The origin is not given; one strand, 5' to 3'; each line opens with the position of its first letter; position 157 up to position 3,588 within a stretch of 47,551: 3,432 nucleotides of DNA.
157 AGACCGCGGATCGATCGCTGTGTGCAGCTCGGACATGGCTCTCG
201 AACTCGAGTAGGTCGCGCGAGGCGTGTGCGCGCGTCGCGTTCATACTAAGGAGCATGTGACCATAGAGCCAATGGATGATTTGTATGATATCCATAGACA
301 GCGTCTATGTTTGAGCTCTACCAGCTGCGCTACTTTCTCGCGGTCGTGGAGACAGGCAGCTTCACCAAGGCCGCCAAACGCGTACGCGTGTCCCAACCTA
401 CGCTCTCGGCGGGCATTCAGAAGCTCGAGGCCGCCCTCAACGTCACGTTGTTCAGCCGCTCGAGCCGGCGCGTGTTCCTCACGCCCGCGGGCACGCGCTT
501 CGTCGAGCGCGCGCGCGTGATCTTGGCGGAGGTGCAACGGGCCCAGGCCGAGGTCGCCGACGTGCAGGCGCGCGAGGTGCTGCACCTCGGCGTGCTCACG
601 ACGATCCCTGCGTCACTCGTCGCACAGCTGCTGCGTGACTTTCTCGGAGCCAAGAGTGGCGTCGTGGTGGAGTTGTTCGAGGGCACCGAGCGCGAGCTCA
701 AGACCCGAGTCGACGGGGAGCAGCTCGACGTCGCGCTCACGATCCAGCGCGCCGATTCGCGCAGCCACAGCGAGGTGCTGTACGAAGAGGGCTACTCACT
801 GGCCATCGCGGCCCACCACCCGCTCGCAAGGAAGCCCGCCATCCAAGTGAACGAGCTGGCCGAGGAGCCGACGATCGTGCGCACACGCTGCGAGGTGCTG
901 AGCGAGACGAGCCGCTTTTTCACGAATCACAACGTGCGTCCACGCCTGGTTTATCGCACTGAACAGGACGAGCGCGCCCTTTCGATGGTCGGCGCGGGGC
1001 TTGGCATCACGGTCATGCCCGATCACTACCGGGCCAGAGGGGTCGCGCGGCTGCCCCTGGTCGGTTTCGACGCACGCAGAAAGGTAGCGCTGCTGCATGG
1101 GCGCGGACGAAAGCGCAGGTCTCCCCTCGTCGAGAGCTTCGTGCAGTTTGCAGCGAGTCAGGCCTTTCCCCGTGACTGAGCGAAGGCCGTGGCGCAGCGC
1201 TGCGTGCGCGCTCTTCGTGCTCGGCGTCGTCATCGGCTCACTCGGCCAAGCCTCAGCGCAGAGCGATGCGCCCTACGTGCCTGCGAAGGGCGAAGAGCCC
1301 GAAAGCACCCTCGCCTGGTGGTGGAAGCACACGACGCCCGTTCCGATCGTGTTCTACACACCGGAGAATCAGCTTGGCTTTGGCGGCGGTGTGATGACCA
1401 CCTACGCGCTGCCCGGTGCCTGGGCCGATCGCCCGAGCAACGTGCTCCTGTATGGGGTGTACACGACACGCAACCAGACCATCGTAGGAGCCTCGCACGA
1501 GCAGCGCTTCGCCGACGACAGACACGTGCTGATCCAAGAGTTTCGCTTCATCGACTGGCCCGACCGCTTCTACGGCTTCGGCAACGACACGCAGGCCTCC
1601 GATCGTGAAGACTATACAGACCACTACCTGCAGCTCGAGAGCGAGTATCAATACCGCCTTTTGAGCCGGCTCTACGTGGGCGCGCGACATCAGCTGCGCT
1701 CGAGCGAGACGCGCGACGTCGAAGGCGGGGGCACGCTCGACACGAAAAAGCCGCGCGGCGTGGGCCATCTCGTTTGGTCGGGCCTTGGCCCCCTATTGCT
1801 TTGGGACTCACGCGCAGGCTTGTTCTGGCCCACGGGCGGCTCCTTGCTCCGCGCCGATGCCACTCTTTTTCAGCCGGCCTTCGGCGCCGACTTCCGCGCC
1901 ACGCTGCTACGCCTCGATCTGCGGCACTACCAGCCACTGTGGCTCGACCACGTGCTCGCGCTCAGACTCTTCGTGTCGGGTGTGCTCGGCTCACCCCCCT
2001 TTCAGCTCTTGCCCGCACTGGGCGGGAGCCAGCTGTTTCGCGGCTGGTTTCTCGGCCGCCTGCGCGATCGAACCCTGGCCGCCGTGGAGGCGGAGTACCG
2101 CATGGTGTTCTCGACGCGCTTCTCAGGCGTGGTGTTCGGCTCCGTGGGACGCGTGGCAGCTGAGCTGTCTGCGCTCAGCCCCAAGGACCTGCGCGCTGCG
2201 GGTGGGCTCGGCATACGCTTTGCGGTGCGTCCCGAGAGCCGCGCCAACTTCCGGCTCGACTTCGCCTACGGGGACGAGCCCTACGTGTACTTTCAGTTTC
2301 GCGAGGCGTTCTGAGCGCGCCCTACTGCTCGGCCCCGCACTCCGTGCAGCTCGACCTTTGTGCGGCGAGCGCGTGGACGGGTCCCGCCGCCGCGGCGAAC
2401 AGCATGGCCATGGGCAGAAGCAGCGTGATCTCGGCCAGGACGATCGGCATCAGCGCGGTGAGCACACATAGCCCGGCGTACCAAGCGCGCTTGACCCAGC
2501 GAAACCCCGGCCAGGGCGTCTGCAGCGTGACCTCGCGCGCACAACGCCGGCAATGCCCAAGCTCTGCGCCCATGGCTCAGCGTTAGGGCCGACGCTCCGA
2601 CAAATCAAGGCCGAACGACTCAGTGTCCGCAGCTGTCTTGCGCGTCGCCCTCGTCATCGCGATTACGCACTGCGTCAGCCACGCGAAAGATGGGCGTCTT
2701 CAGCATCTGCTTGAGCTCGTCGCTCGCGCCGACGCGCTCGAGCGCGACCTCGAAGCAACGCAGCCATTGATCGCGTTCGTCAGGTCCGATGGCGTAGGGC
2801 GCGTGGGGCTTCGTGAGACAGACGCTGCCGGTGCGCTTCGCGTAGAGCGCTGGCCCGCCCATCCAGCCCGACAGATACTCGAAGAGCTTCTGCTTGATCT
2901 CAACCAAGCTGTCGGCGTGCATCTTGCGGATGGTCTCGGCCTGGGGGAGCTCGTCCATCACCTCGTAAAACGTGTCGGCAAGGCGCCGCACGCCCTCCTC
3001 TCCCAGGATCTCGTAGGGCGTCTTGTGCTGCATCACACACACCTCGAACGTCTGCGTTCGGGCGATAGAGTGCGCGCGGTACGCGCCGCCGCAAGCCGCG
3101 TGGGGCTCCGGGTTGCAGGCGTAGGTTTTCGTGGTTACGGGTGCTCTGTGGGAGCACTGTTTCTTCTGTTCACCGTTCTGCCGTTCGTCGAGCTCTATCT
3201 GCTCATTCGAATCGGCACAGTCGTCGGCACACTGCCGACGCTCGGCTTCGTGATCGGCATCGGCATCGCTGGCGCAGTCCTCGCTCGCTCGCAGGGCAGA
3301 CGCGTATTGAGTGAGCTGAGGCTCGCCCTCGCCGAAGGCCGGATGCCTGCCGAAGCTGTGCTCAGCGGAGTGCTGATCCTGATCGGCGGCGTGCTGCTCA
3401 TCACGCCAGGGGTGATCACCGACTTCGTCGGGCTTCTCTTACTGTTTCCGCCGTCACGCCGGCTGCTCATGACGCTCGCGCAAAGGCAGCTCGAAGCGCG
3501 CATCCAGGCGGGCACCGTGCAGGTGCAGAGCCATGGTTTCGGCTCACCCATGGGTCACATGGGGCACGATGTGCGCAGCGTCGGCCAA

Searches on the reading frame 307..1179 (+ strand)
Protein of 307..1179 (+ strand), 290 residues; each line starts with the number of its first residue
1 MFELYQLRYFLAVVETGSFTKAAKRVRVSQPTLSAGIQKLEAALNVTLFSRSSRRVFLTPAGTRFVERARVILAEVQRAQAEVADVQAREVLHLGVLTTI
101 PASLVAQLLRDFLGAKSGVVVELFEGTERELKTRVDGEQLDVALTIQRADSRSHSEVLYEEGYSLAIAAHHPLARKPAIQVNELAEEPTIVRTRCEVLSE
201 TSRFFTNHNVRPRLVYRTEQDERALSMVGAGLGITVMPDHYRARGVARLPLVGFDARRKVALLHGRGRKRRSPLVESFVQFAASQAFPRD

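Call 48: search_protein_families(library=pfam, proteins=[window:307-1179:+], max_evalue=0.0001)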
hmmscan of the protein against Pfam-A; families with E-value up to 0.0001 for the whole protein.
window:307-1179:+ (290 aa): 2 families
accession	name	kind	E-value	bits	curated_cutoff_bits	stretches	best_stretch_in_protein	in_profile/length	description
PF03466.25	LysR_substrate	-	8.9e-34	117.1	28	1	88-284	4-206/209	LysR substrate binding domain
PF00126.33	HTH_1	-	1.2e-23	83.3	26.6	1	5-62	2-59/60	Bacterial regulatory helix-turn-helix protein, lysR family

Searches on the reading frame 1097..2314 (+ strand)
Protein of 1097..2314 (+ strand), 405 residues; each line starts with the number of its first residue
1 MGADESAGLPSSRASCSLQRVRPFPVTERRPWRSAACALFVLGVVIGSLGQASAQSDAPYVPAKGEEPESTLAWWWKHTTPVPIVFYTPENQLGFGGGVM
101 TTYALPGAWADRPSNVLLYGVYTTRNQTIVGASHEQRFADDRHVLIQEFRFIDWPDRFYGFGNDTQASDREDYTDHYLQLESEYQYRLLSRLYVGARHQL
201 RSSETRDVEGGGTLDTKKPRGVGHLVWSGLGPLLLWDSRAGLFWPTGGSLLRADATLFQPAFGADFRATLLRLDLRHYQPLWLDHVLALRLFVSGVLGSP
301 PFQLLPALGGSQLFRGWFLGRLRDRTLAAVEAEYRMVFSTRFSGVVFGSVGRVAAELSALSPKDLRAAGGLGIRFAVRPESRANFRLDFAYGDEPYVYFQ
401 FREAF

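Call 48: search_protein_families(library=pfam, proteins=[window:1097-2314:+], max_evalue=0.0001)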
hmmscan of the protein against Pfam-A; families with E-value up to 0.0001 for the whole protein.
window:1097-2314:+ (405 aa): 1 family
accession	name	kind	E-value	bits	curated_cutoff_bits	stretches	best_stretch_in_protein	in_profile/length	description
PF01103.29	Omp85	-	6.7e-08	32.9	24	1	171-401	55-319/325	Omp85 superfamily domain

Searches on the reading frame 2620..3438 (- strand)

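Call 94: search_protein_families(library=pfam, proteins=[window:2620-3438:-], max_evalue=0.001)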
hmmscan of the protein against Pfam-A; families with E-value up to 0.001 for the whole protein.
window:2620-3438:- (272 aa): 1 family
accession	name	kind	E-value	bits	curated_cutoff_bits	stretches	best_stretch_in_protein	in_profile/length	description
PF01152.27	Bac_globin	-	2.8e-25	89.3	21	1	142-258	3-120/121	Bacterial-like globin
